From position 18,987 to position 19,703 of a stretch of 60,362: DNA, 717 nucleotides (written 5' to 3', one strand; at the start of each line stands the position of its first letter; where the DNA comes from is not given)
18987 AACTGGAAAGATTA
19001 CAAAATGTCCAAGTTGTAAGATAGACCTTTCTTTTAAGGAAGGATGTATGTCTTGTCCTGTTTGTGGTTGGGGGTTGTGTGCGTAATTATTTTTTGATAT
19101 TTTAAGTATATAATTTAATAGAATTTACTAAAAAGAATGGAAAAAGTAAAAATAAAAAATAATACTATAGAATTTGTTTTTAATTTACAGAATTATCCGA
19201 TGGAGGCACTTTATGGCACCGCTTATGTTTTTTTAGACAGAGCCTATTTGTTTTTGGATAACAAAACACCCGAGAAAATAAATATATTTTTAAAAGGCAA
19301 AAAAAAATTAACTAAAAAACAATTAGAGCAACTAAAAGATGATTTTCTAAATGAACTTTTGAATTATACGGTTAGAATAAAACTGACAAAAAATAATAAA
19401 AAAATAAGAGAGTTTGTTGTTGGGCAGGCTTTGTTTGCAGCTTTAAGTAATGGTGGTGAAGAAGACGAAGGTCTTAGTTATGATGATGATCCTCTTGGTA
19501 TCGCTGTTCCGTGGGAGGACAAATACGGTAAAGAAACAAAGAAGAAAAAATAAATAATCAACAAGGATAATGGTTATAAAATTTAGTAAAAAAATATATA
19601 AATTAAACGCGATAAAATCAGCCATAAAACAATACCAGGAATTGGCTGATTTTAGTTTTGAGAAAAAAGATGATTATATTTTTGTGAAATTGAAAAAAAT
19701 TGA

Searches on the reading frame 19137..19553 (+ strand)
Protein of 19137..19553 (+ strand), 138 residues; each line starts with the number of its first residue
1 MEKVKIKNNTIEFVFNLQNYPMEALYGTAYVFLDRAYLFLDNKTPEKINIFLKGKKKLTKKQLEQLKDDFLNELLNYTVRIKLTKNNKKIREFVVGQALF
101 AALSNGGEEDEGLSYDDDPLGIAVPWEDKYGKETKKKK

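Call 6: search_protein_families(library=ncbifam, proteins=[window:19137-19553:+], max_evalue=0.01)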
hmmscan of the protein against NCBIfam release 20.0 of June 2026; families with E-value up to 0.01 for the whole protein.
window:19137-19553:+ (138 aa): 1 family
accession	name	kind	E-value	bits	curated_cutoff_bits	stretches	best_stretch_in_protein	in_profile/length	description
TIGR03976.1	chp_LLNDYxLRE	equivalog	4.2e-15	55.9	50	1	16-100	2-85/90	His-Xaa-Ser system protein HxsD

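Call 29: search_protein_families(library=pfam, proteins=[window:19137-19553:+], max_evalue=0.01)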
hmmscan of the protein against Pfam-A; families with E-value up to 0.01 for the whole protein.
window:19137-19553:+ (138 aa): 0 families

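Call 30: search_protein_families(library=padloc, proteins=[window:19137-19553:+], max_evalue=0.01)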
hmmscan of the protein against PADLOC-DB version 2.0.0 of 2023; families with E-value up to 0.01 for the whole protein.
window:19137-19553:+ (138 aa): 0 families

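Call 52: search_solved_structures(query=window:19137-19550:+, max_evalue=1)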
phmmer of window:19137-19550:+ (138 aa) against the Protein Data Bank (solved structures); distinct sequences matched with E-value up to 1: 0.
